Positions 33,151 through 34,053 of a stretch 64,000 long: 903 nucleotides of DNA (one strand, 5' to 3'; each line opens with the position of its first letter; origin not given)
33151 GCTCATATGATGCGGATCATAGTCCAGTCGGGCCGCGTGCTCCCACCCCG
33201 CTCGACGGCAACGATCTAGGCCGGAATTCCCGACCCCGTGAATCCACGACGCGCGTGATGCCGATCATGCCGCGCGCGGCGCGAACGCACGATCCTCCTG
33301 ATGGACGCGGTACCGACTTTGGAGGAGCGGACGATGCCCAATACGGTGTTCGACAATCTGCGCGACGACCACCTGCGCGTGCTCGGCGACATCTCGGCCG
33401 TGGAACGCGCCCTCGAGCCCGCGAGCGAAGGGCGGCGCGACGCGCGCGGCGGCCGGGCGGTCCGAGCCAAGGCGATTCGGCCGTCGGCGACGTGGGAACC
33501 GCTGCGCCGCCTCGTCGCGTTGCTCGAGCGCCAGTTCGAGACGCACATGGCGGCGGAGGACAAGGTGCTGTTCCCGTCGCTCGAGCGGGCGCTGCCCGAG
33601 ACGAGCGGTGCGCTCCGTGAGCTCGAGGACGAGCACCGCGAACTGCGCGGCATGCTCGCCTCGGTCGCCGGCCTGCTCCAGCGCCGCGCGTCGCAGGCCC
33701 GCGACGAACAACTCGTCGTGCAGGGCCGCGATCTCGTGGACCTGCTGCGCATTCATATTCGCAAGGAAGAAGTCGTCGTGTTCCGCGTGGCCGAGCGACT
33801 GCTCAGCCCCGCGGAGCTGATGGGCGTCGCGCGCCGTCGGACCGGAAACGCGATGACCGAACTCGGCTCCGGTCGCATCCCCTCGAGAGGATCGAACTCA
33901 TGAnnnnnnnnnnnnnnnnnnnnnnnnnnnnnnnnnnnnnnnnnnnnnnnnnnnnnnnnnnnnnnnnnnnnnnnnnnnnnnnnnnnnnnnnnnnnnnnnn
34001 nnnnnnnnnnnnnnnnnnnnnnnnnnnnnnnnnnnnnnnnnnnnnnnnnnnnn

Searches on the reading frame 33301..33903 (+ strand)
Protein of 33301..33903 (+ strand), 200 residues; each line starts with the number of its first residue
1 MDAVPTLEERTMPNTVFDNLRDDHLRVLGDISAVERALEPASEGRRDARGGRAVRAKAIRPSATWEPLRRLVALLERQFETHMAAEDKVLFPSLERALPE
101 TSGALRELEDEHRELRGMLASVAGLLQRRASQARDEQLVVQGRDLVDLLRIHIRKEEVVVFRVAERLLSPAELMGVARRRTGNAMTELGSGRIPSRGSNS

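Call 4: search_protein_families(library=pfam, proteins=[window:33301-33903:+], max_evalue=0.01)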
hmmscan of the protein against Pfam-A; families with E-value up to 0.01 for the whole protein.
window:33301-33903:+ (200 aa): 1 family
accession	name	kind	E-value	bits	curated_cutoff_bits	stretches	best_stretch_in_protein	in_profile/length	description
PF01814.28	Hemerythrin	-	1.9e-19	70.8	25.3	1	16-162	2-125/127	Hemerythrin HHE cation binding domain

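Call 5: search_protein_families(library=ncbifam, proteins=[window:33301-33903:+], max_evalue=0.01)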
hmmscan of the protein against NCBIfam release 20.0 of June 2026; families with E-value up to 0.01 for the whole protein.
window:33301-33903:+ (200 aa): 3 families
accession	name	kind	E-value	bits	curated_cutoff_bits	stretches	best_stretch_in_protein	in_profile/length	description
TIGR03652.1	FeS_repair_RIC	equivalog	0.00013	21.8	204.7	1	68-125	111-173/216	iron-sulfur cluster repair di-iron protein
NF053874.1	persist_PA2171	equivalog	0.00025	20.8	190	1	70-177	34-137/157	PA2171 family ribosome-binding persister protein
NF008221.0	PRK10992.1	equivalog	0.001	18.6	254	1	71-127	118-175/220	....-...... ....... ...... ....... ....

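Call 39: find_homologous_proteins(query=window:33334-33903:+, max_evalue=0.001)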
Query window:33334-33903:+ (189 aa): 202 proteins with E <= 0.001 among 1937 candidates; the best 120 are listed.
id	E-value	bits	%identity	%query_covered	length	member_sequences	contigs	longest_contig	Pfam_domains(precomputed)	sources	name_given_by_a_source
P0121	6.9e-111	386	99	100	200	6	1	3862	PF01814.29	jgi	jgi:hemerythrin-like domain-containing protein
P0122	5.2e-72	259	83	83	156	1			PF01814.29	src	-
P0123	2.8e-43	166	52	98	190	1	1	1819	PF01814.29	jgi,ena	-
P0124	6.8e-42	161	50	96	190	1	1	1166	PF01814.29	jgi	jgi:hemerythrin-like domain-containing protein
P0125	1.4e-38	150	48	98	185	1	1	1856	PF01814.29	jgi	jgi:hemerythrin-like domain-containing protein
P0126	5.3e-38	149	54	88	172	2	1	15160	PF01814.29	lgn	-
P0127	7.5e-38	148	52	88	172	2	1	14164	PF01814.29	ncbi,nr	ncbi:MAG: hemerythrin domain-containing protein [Candidatus Eisenbacteria bacterium]|nr:hemerythrin 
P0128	1.2e-37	147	55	87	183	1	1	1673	PF01814.29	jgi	jgi:hemerythrin-like domain-containing protein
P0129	2.6e-37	146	49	98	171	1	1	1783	PF01814.29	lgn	-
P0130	1.1e-36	144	52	89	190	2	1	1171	PF01814.29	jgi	jgi:hemerythrin-like domain-containing protein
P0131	6.2e-36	142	53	88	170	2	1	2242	PF01814.29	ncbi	-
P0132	7.2e-35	138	47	97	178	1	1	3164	PF01814.29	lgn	-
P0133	8.7e-35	138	53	87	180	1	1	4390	PF01814.29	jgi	jgi:hemerythrin-like domain-containing protein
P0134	1.2e-34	138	46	99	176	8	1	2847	PF01814.29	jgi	jgi:hemerythrin-like domain-containing protein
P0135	2.1e-34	137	47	97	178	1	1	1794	PF01814.29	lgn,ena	-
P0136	2.4e-34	137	46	97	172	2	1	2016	PF01814.29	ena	-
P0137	2.9e-34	136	51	88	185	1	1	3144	PF01814.29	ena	-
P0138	3.4e-34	136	47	98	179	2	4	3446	PF01814.29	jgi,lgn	jgi:hemerythrin-like domain-containing protein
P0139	3.8e-34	136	56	86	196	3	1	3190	PF01814.29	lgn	-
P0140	4.8e-34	136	48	88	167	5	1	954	PF01814.29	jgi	jgi:hemerythrin-like domain-containing protein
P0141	5.0e-34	136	54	88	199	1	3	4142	PF01814.29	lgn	-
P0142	7.7e-34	135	46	98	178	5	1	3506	PF01814.29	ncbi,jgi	-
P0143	1.5e-33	134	49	99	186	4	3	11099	PF01814.29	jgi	jgi:hemerythrin-like domain-containing protein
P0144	2.3e-33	134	50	96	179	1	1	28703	PF01814.29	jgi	jgi:hypothetical protein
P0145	2.7e-33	133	45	98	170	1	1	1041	PF01814.29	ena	-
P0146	2.8e-33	133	52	87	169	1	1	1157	PF01814.29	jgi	jgi:hemerythrin-like domain-containing protein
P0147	6.5e-33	132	45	92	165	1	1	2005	PF01814.29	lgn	-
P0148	1.1e-32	131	54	88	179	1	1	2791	PF01814.29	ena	-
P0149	1.3e-32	131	47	98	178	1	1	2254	PF01814.29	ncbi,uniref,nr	ncbi:MAG: hemerythrin domain-containing protein [Candidatus Eisenbacteria bacterium]|uniref:Hemeryth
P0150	2.2e-32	130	50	87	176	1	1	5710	PF01814.29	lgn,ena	-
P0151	2.2e-32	130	46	99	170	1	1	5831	PF01814.29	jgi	jgi:hemerythrin-like domain-containing protein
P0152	3.4e-32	130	46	96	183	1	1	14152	PF01814.29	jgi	jgi:hemerythrin-like domain-containing protein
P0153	4.2e-32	129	45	98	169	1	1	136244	PF01814.29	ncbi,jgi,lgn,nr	ncbi:MAG TPA: hemerythrin domain-containing protein [Candidatus Eisenbacteria bacterium]|jgi:hemeryt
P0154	5.2e-32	129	46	98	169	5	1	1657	PF01814.29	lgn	-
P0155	6.5e-32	129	51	89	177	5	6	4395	PF01814.29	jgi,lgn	jgi:hemerythrin-like domain-containing protein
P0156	6.8e-32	129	44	99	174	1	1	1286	PF01814.29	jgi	jgi:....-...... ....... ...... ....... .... (RIC family)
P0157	7.7e-32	129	63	60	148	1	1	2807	PF01814.29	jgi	jgi:hemerythrin-like domain-containing protein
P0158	8.0e-32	129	51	84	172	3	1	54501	PF01814.29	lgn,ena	-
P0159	1.1e-31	128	53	88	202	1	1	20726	PF01814.29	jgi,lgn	jgi:hemerythrin-like domain-containing protein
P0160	1.5e-31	128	45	98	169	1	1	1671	PF01814.29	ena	-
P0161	1.5e-31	128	44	99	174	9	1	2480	PF01814.29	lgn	-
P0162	1.9e-31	127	63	59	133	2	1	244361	PF01814.29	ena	-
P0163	2.3e-31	127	53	86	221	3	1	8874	PF01814.29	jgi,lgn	jgi:hemerythrin-like domain-containing protein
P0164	2.6e-31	127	50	91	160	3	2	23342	PF01814.29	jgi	jgi:hemerythrin-like domain-containing protein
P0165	2.9e-31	127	46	97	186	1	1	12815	PF01814.29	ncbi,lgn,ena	-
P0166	3.0e-31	127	44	98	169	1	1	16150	PF01814.29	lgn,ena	-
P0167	3.0e-31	127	48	90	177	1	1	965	PF01814.29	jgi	jgi:hemerythrin-like domain-containing protein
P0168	4.7e-31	126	58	61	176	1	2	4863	PF01814.29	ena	-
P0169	6.0e-31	126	48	86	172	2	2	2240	PF01814.29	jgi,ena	-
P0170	9.0e-31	125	47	88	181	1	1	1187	PF01814.29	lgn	-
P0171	9.9e-31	125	48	90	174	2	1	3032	PF01814.29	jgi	jgi:hemerythrin-like domain-containing protein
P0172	1.0e-30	125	51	87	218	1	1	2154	PF01814.29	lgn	-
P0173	1.1e-30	125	53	80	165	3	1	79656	PF01814.29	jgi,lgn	jgi:hemerythrin-like domain-containing protein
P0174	1.1e-30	125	44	98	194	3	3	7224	PF01814.29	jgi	jgi:hemerythrin-like domain-containing protein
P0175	1.5e-30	124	48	90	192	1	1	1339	PF01814.29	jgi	jgi:hemerythrin-like domain-containing protein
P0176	1.6e-30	124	49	88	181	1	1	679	PF01814.29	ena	-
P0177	1.7e-30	124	49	88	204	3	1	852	PF01814.29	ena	-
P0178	2.0e-30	124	44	92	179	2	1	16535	PF01814.29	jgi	jgi:hemerythrin-like domain-containing protein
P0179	2.6e-30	124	53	69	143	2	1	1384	PF01814.29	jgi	jgi:hemerythrin-like domain-containing protein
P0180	2.7e-30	124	49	88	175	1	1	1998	PF01814.29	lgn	-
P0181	2.9e-30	123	52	89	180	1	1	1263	PF01814.29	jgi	jgi:hemerythrin-like domain-containing protein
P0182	3.2e-30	123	44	99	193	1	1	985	PF01814.29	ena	-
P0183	3.8e-30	123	45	98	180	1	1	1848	PF01814.29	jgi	jgi:hemerythrin-like domain-containing protein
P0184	4.2e-30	123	45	98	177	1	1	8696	PF01814.29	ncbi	ncbi:MAG: hemerythrin domain-containing protein [Candidatus Eiseniibacteriota bacterium]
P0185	4.4e-30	123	58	61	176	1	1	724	PF01814.29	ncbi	-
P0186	4.9e-30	123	48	88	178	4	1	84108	PF01814.29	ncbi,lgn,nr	ncbi:MAG TPA: hemerythrin domain-containing protein [Candidatus Eisenbacteria bacterium]|nr:hemeryth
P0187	6.4e-30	122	48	88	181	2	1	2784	PF01814.29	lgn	-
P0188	6.6e-30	122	49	86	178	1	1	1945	PF01814.29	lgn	-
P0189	7.3e-30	122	47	94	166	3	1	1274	PF01814.29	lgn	-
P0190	8.4e-30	122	48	90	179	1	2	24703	PF01814.29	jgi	jgi:hemerythrin-like domain-containing protein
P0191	8.6e-30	122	44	98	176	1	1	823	PF01814.29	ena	-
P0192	1.0e-29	122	48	85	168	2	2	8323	PF01814.29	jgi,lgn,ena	-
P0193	1.0e-29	122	48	96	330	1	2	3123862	PF01814.29,PF00034.27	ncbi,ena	-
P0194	1.3e-29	121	50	87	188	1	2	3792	PF01814.29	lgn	-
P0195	1.4e-29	121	48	87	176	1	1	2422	PF01814.29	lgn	-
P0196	1.6e-29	121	45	93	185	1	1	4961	PF01814.29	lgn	-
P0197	2.3e-29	121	48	94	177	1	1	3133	PF01814.29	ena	-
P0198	2.4e-29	120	42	99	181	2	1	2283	PF01814.29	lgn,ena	-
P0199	2.4e-29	120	43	98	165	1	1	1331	PF01814.29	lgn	-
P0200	2.9e-29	120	48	85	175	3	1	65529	PF01814.29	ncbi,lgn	ncbi:MAG TPA: hemerythrin domain-containing protein [Candidatus Eisenbacteria bacterium]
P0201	2.9e-29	120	47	85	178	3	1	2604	PF01814.29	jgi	-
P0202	3.2e-29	120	43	98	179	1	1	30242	PF01814.29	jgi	jgi:hemerythrin-like domain-containing protein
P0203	4.0e-29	120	49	86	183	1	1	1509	PF01814.29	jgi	-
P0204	4.0e-29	120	51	85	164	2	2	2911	PF01814.29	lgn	-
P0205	4.3e-29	120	44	98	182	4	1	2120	PF01814.29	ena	-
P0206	4.9e-29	119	47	87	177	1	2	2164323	PF01814.29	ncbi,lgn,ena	-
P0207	5.0e-29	119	44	99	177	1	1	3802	PF01814.29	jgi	jgi:hemerythrin-like domain-containing protein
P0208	5.3e-29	119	46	87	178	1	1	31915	PF01814.29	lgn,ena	-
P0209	5.8e-29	119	49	87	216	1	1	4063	PF01814.29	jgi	jgi:hemerythrin-like domain-containing protein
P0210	7.0e-29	119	53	76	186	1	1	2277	PF01814.29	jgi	jgi:hemerythrin-like domain-containing protein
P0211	7.3e-29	119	47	90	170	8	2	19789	PF01814.29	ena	-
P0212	9.0e-29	119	50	85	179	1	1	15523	PF01814.29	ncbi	-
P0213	9.1e-29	119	47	86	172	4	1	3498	PF01814.29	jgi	-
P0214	9.8e-29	118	44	98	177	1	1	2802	PF01814.29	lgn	-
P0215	1.1e-28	118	42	98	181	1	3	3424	PF01814.29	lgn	-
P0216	1.2e-28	118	49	88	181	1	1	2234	PF01814.29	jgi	jgi:hemerythrin-like domain-containing protein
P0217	1.4e-28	118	56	61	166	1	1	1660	PF01814.29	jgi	jgi:hemerythrin-like domain-containing protein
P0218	1.6e-28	118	48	85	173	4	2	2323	PF01814.29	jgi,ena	-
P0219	1.6e-28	118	46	87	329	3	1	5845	PF01814.29,PF00034.27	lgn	-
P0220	1.9e-28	118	41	98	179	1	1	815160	PF01814.29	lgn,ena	-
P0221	1.9e-28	118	48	86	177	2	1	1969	PF01814.29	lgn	-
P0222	2.4e-28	117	61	59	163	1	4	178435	PF01814.29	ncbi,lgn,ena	-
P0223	2.8e-28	117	47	87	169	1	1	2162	PF01814.29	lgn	-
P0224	2.8e-28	117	46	88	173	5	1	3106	PF01814.29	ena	-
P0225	3.3e-28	117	48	87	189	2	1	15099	PF01814.29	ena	-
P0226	3.6e-28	117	50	74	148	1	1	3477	PF01814.29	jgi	jgi:hemerythrin-like domain-containing protein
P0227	3.8e-28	117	61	53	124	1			PF01814.29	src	-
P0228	3.9e-28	117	44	94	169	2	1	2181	PF01814.29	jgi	jgi:hemerythrin-like domain-containing protein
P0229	5.0e-28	116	47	88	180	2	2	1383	PF01814.29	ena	-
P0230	5.4e-28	116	44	99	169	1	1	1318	PF01814.29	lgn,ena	-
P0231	7.9e-28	116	46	88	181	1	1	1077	PF01814.29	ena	-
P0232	8.4e-28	115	44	99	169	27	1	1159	PF01814.29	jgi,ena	-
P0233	8.8e-28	115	49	87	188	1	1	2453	PF01814.29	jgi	jgi:hemerythrin-like domain-containing protein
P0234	8.8e-28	115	42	99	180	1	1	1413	PF01814.29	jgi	jgi:hemerythrin-like domain-containing protein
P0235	9.4e-28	115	44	88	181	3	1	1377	PF01814.29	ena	-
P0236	9.5e-28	115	48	84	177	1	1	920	PF01814.29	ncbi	-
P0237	1.1e-27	115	47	87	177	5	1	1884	PF01814.29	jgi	jgi:hemerythrin-like domain-containing protein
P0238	1.1e-27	115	43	92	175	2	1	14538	PF01814.29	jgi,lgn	jgi:hemerythrin-like domain-containing protein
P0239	1.1e-27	115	45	97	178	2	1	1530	PF01814.29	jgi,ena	-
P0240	1.2e-27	115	45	99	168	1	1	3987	PF01814.29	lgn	-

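Call 54: search_solved_structures(query=A3, max_evalue=1, show_alignments=2)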
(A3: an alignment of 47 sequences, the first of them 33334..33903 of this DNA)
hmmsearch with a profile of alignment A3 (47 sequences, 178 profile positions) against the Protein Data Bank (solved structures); distinct sequences matched with E-value up to 1: 26.
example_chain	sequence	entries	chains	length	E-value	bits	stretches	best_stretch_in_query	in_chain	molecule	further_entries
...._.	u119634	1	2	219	1e-08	38.2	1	14-138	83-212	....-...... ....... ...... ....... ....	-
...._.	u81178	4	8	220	1e-08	38.2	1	14-105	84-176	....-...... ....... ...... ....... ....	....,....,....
7bhc_A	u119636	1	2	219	5.5e-08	35.8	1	14-138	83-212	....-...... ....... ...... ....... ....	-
7bhb_A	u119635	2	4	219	1.8e-07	34.2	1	14-138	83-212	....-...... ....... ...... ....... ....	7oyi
3cax_A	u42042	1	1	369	6.6e-05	25.8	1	11-109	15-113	Uncharacterized protein PF0695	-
3u9j_A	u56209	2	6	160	0.0023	20.8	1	21-76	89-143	F-box/LRR-repeat protein 5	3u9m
3v5x_A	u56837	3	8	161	0.0023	20.8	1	21-76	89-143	F-box/LRR-repeat protein 5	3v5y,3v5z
6q09_A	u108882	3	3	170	0.016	18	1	30-175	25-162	Hemerythrin HHE cation binding domain protein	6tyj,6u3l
2p0n_A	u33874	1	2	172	0.024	17.5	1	37-102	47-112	Hypothetical protein NMB1532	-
5j0i_A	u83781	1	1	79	0.054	16.3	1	78-130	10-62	Designed protein 2L6HC3_12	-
4lws_A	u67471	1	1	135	0.071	15.9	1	3-52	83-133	Uncharacterized protein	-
9j47_A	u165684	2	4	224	0.11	15.4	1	17-103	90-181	Iron-sulfur cluster repair protein ScdA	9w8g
9r7j_A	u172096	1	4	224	0.12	15.2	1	17-103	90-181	Iron-sulfur cluster repair protein ScdA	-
10dq_T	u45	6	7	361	0.38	13.6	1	69-126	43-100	Inner kinetochore subunit CNN1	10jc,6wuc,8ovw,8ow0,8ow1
6ypc_T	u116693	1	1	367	0.39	13.5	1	69-126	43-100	Inner kinetochore subunit CNN1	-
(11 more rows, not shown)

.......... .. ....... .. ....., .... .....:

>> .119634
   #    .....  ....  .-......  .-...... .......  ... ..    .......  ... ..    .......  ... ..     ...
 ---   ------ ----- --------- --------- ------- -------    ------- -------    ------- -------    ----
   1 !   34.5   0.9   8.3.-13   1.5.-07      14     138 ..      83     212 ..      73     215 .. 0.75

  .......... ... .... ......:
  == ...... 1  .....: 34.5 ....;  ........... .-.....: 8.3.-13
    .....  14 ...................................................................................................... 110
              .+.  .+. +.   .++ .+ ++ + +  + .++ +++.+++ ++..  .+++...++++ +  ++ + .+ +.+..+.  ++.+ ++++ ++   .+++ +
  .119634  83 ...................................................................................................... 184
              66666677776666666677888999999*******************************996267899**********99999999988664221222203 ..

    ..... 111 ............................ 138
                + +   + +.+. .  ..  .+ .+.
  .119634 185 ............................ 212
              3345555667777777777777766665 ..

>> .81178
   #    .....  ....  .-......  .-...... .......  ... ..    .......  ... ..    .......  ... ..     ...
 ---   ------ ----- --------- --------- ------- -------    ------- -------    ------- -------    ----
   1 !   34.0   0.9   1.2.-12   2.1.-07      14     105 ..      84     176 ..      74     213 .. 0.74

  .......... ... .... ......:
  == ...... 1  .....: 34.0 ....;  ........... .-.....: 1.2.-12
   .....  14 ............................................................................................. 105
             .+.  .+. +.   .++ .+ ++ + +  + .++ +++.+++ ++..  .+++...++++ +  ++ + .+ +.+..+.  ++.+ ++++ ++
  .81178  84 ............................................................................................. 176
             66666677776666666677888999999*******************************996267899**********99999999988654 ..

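Call 56: find_encoding_contigs(protein=P0193, flank=9000, max_places=2)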
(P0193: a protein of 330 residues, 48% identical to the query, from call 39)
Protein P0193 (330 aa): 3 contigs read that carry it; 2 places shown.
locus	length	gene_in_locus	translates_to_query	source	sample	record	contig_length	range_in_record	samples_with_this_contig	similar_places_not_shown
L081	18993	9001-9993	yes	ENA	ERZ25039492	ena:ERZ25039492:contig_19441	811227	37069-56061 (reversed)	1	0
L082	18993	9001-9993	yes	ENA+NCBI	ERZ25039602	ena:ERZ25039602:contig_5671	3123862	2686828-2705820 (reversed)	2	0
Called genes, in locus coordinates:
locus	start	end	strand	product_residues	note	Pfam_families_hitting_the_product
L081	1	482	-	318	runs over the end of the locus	PF02423:OCD_Mu_crystall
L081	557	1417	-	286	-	-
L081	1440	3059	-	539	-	-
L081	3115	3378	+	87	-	PF20114:DUF6504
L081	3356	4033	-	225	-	PF01625:PMSR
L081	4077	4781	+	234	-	PF00117:GATase, PF07722:Peptidase_C26 (weak)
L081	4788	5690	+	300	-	PF05050:Methyltransf_21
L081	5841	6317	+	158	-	-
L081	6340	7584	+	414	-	-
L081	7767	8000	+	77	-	-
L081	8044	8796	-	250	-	PF00027:cNMP_binding, PF13545:HTH_Crp_2, PF00325:Crp (weak)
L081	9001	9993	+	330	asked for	PF01814:Hemerythrin, PF00034:Cytochrom_C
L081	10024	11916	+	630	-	PF18764:nos_propeller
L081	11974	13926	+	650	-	PF13229:Beta_helix, PF05048:NosD, PF13229:Beta_helix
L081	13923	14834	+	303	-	PF00005:ABC_tran, PF13304:AAA_21, PF13732:DrrA1-3_C (weak)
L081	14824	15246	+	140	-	PF13473:Cupredoxin_1 (weak)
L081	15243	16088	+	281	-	PF12679:ABC2_membrane_2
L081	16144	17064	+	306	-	PF01619:Pro_dh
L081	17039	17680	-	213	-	PF00702:Hydrolase (weak)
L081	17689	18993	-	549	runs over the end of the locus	-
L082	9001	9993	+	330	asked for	PF01814:Hemerythrin, PF00034:Cytochrom_C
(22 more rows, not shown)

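Call 57: find_encoding_contigs(protein=P0219, flank=6000, max_places=2)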
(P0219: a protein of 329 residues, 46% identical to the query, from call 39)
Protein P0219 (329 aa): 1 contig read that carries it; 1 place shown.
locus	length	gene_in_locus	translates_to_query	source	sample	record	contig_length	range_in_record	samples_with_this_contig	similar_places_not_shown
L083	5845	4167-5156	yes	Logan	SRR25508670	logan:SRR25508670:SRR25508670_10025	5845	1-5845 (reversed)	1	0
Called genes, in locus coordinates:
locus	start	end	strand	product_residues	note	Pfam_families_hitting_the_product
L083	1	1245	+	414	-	?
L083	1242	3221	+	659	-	PF00122:E1-E2_ATPase, PF00702:Hydrolase, PF12710:HAD (weak)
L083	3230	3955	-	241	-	PF00027:cNMP_binding, PF13545:HTH_Crp_2, PF00325:Crp (weak)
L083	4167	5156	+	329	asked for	PF01814:Hemerythrin, PF00034:Cytochrom_C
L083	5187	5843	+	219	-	?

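Call 64: predict_structure(alignment_id=A3)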
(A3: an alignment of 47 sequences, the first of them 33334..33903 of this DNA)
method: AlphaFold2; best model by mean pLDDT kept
length: 189 residues; sequences in the alignment: 47
mean_pLDDT: 87.8   pTM: 0.78
mean pLDDT of the five models: 87.8, 86.4, 83.5, 82.7, 82.2
residues with pLDDT >= 90: 123; 70-90: 37; 50-70: 29; < 50: 0
segments of 3 or more residues with pLDDT < 50: none
pLDDT, mean of each block of 10 residues (from residue 1): 83 96 91 66 71 93 94 93 94 96 98 97 95 98 93 90 87 63 68
secondary structure, 60 per line:
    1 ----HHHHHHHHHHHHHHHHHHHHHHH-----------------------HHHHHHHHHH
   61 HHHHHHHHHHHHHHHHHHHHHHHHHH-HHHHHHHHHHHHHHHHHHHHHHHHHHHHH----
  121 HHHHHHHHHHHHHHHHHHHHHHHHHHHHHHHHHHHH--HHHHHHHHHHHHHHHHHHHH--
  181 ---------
elements in order: H5-27 H51-86 H88-116 H121-156 H159-178
